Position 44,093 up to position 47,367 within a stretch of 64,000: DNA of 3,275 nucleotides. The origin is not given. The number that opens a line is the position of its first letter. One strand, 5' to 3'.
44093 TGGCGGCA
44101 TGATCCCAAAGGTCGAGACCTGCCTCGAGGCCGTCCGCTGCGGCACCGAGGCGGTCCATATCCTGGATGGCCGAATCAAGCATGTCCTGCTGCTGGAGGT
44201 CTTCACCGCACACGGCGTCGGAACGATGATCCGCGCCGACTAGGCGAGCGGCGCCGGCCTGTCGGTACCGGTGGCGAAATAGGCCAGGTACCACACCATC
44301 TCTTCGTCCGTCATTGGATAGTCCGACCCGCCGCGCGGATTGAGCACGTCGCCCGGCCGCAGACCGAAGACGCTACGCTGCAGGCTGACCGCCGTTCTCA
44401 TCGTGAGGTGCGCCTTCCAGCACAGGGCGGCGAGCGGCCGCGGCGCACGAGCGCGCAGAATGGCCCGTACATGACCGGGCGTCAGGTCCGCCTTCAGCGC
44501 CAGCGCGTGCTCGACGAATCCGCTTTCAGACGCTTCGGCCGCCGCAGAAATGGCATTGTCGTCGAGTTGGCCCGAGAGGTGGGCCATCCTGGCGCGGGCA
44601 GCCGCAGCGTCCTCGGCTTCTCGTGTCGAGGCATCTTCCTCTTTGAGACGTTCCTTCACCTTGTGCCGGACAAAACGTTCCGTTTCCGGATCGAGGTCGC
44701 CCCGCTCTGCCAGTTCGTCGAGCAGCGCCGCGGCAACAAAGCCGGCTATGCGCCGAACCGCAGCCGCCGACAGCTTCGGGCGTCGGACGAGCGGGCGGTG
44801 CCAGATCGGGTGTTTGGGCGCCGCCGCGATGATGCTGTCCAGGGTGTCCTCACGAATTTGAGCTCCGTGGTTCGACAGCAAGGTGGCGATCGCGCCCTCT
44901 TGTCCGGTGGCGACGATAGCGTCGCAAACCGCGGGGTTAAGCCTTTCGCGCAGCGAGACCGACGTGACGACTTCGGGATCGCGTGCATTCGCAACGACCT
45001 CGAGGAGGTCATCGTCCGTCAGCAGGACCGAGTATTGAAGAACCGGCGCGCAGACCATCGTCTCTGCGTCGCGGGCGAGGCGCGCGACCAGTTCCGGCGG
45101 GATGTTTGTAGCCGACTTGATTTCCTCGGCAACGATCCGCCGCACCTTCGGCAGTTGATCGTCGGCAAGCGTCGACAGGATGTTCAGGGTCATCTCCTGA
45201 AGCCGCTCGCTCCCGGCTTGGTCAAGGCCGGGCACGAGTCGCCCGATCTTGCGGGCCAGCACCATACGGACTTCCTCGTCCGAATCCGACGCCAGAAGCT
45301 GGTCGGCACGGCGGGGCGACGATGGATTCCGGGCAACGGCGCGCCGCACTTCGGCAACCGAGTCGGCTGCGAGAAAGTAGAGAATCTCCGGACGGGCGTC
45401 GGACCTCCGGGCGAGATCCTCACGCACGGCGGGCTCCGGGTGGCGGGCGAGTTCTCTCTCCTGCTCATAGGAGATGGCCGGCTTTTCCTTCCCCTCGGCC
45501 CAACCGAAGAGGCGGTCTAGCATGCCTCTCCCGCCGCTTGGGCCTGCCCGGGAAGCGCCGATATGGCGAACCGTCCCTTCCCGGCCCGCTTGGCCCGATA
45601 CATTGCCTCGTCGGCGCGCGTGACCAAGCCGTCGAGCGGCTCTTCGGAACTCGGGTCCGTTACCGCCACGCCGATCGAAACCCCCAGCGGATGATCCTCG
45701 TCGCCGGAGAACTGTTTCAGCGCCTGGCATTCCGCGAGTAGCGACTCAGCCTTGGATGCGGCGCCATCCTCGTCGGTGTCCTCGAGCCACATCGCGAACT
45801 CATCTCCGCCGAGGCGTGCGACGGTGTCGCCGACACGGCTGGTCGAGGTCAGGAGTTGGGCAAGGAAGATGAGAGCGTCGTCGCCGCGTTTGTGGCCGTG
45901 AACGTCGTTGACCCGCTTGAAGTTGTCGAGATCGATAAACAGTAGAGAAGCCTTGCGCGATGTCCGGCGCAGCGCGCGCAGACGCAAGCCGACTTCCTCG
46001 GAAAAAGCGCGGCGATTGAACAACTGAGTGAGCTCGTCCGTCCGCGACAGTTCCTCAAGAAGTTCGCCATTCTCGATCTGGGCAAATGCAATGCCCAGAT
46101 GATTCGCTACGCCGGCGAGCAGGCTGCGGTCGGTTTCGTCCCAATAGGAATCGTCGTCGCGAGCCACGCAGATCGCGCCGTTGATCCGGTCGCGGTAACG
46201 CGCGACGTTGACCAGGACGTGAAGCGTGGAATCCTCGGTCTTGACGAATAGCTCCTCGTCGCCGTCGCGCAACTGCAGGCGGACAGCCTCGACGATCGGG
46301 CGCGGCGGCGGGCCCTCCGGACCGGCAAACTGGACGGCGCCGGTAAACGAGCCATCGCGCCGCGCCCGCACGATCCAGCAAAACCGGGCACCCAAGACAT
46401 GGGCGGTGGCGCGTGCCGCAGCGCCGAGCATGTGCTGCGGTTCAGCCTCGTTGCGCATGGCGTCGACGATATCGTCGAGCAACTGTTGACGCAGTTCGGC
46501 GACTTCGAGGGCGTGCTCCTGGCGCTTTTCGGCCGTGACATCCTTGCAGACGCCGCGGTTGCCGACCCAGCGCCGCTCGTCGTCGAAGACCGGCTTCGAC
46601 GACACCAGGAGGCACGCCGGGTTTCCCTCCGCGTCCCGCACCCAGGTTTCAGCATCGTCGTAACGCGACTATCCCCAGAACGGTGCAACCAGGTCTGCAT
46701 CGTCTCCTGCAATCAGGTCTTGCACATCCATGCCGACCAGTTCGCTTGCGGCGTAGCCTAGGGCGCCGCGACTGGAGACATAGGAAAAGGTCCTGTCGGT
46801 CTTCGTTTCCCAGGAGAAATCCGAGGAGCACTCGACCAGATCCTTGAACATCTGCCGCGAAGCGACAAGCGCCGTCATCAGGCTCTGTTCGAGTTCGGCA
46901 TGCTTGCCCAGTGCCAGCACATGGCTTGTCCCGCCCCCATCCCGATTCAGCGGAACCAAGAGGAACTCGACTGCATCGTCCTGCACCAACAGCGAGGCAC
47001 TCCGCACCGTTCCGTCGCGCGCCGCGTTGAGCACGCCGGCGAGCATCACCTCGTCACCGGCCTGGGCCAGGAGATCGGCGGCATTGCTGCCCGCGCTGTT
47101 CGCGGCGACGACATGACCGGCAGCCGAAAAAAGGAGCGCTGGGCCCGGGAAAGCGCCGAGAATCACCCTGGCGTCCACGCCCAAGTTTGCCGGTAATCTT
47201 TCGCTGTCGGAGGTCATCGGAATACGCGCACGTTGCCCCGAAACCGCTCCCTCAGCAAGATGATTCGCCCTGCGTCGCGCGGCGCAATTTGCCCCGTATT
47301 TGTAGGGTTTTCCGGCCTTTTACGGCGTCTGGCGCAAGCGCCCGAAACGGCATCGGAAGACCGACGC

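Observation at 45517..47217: Sensor diguanylate cyclase (PAS-GAF-GGDEF) split by a single in-frame amber codon inside its PAS fold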

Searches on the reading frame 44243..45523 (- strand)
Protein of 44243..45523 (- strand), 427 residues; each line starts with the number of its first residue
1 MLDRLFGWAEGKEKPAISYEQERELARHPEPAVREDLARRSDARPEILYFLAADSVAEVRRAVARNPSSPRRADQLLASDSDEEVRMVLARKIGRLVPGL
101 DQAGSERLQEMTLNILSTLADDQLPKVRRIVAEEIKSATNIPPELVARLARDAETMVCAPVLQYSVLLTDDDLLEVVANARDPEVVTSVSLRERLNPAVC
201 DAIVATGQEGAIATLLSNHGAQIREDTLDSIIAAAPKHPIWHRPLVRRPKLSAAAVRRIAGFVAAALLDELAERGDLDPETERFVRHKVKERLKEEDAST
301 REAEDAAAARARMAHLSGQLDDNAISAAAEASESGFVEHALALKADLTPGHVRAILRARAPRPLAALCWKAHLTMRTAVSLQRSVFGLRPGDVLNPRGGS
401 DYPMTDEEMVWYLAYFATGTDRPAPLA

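Call 4: search_protein_families(library=pfam, proteins=[window:44243-45523:-], max_evalue=0.1)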
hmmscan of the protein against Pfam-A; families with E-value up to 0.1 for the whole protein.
window:44243-45523:- (427 aa): 4 families
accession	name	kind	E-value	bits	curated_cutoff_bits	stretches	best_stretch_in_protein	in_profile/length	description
PF10098.14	DUF2336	-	2e-47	162.3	34.6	1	157-389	1-230/262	Uncharacterised protein conserved in bacteria (DUF2336)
PF02985.28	HEAT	-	5.7e-06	26.5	23.5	0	76-99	8-30/31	HEAT repeat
PF12372.14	Htt_N-HEAT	-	0.026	13.3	26.2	1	282-369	137-222/851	Huntingtin, N-terminal HEAT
PF01816.23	LRV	-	0.08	13.8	21.6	1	57-80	1-24/26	Leucine rich repeat variant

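Call 27: search_protein_families(library=ncbifam, proteins=[window:44243-45523:-], max_evalue=0.001)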
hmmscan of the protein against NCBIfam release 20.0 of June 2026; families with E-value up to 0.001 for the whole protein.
window:44243-45523:- (427 aa): 1 family
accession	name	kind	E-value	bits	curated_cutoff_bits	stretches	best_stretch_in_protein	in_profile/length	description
NF052659.1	SpbR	equivalog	8.5e-37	127.1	400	1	76-381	8-309/358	SpbR family protein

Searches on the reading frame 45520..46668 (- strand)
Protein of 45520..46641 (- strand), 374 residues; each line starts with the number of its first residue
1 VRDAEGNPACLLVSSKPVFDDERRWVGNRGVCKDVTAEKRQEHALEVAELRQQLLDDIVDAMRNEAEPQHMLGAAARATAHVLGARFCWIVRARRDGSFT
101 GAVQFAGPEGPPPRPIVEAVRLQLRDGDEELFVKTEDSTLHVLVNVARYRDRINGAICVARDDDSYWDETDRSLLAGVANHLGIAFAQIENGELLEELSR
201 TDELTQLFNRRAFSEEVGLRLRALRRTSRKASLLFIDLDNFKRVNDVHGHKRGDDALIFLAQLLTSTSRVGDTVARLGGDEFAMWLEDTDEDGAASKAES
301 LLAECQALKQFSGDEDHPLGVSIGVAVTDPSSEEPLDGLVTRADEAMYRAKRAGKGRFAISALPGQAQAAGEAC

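Call 4: search_protein_families(library=pfam, proteins=[window:45520-46641:-, window:45520-46668:-], max_evalue=0.1)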
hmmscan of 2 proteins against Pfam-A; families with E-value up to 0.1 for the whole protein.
window:45520-46641:- (374 aa): 5 families
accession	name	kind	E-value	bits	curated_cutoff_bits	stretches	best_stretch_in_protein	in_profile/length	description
PF00990.26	GGDEF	-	5.4e-42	143.7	23.8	1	201-356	3-160/161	Diguanylate cyclase, GGDEF domain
PF13185.12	GAF_2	-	2.5e-05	24.9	28.6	1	69-186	5-135/136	GAF domain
PF13492.12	GAF_3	-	3.4e-05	24.7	27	1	68-185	2-126/129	GAF domain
PF01590.32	GAF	-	3.5e-05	24.8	22.4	1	69-185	3-132/133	GAF domain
PF13426.13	PAS_9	-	0.00022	21.9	27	0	2-37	68-103/103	PAS domain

window:45520-46668:- (383 aa): 5 families
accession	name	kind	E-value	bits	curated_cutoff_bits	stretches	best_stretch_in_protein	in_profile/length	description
PF00990.26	GGDEF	-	5.7e-42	143.7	23.8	1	210-365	3-160/161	Diguanylate cyclase, GGDEF domain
PF13185.12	GAF_2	-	2.7e-05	24.8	28.6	1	78-195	5-135/136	GAF domain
PF13426.13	PAS_9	-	3.4e-05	24.5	27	1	6-46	63-103/103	PAS domain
PF01590.32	GAF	-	3.6e-05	24.8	22.4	1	78-194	3-132/133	GAF domain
PF13492.12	GAF_3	-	3.7e-05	24.6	27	1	77-194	2-126/129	GAF domain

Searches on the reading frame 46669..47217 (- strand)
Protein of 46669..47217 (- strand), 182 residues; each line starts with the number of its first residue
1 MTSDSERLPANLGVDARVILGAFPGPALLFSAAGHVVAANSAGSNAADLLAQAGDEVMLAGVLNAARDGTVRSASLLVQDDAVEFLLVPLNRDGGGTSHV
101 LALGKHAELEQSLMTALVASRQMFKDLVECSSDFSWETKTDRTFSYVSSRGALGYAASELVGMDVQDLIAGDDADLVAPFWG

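Call 4: search_protein_families(library=pfam, proteins=[window:46672-47217:-], max_evalue=0.1)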
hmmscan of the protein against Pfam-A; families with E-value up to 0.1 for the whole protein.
window:46672-47217:- (182 aa): 2 families
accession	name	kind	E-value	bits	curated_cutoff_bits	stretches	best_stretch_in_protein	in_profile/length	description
PF04794.17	YdjC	-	0.036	14.4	29.7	1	60-143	17-86/266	YdjC-like protein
PF08448.16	PAS_4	-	0.066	13.9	23.1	0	22-56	3-34/110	PAS fold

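Call 9: find_encoding_contigs(protein=window:46669-47217:-, flank=6000, max_places=6)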
Protein window:46669-47217:- (182 aa): 2 contigs read that carry it; 2 places shown.
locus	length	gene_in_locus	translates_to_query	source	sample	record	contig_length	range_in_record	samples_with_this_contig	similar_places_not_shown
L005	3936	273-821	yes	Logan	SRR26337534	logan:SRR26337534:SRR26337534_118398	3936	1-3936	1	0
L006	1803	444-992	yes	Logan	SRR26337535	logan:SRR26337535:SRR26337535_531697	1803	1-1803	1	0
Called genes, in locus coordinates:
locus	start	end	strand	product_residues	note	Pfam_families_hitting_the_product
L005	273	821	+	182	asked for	-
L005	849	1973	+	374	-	PF13185:GAF_2 (faint), PF00990:GGDEF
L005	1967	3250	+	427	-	PF02985:HEAT (faint), PF10098:DUF2336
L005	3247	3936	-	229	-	?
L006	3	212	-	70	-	?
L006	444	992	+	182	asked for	-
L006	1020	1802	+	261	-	?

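Call 31: list_cluster_members(proteins=[window:46672-47217:-, window:45520-46641:-, P0001])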
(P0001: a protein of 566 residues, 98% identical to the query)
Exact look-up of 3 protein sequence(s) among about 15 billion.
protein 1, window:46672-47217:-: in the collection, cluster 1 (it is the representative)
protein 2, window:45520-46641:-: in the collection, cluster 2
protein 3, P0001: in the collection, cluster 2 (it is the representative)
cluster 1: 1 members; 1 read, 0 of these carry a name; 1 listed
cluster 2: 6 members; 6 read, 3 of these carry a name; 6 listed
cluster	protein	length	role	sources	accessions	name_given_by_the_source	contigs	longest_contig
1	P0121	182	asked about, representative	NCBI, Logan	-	-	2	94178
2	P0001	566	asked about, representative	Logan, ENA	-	-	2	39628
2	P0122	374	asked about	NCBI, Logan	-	-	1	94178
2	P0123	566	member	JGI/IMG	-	diguanylate cyclase (GGDEF)-like protein/PAS domain S-box-containing protein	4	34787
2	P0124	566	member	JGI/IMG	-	diguanylate cyclase (GGDEF)-like protein/PAS domain S-box-containing protein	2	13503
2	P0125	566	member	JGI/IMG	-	diguanylate cyclase (GGDEF)-like protein/PAS domain S-box-containing protein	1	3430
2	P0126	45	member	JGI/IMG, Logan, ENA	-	-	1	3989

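Call 34: find_encoding_contigs(protein=P0123, flank=6000, max_places=4)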
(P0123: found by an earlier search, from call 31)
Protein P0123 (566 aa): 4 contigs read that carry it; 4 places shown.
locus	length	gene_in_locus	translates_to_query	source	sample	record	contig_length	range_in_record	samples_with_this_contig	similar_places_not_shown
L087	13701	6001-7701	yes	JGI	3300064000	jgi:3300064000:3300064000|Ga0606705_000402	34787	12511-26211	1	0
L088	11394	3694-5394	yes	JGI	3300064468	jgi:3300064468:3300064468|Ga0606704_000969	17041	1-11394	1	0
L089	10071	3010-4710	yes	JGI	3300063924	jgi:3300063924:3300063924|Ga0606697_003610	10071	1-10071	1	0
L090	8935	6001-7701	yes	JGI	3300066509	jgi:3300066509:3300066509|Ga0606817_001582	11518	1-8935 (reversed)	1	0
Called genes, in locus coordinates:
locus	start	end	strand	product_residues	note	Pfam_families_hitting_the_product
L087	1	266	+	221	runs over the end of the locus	PF01902:Diphthami_syn_2_N, PF28410:Diphthami_syn_2_C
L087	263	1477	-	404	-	PF02646:RmuC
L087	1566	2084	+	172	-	PF01327:Pep_deformylase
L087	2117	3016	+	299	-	PF00551:Formyl_trans_N, PF02911:Formyl_trans_C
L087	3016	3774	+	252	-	PF01416:PseudoU_synth_1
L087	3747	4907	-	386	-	PF01546:Peptidase_M20, PF07687:M20_dimer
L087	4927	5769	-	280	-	PF14805:THDPS_N_2, PF25087:GMPPB_C (faint), PF00132:Hexapep (weak), PF25084:LbH_EIF2B (weak), PF00132:Hexapep (weak), PF14602:Hexapep_2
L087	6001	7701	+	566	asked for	PF13426:PAS_9 (faint), PF00990:GGDEF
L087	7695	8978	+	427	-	PF02985:HEAT (faint), PF10098:DUF2336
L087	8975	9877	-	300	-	PF00696:AA_kinase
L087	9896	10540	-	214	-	PF03193:RsgA_GTPase (faint), PF01926:MMR_HSR1, PF02421:FeoB_N, PF00350:Dynamin_N (faint), PF00009:GTP_EFTU (weak)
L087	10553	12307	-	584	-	PF14849:YidC_periplas, PF02096:60KD_IMP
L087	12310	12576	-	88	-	PF01809:YidD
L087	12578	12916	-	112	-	PF00825:Ribonuclease_P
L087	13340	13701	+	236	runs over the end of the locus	PF09335:VTT_dom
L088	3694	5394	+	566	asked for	PF13426:PAS_9 (faint), PF00990:GGDEF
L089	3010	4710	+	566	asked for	PF13426:PAS_9 (faint), PF00990:GGDEF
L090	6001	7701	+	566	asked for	PF13426:PAS_9 (faint), PF00990:GGDEF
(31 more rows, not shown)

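Call 35: find_encoding_contigs(protein=P0124, flank=6000, max_places=4)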
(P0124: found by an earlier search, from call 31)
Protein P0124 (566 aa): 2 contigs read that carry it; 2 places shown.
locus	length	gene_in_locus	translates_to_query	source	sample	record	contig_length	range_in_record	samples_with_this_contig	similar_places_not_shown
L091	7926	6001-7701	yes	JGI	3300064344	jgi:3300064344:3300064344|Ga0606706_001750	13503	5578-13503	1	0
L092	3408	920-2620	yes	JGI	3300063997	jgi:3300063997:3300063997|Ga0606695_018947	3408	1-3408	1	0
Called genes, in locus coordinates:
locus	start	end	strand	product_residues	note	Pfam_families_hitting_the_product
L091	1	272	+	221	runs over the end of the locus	PF01902:Diphthami_syn_2_N, PF28410:Diphthami_syn_2_C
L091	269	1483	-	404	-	PF02646:RmuC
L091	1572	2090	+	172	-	PF01327:Pep_deformylase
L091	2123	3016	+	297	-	PF00551:Formyl_trans_N, PF02911:Formyl_trans_C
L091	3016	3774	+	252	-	PF01416:PseudoU_synth_1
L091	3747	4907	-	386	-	PF01546:Peptidase_M20, PF07687:M20_dimer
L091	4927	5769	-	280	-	PF14805:THDPS_N_2, PF25087:GMPPB_C (faint), PF00132:Hexapep (weak), PF25084:LbH_EIF2B (weak), PF00132:Hexapep (weak), PF14602:Hexapep_2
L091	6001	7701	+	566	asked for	PF13426:PAS_9 (faint), PF00990:GGDEF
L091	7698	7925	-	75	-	?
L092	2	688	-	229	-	?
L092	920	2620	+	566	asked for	PF13426:PAS_9 (faint), PF00990:GGDEF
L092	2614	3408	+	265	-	?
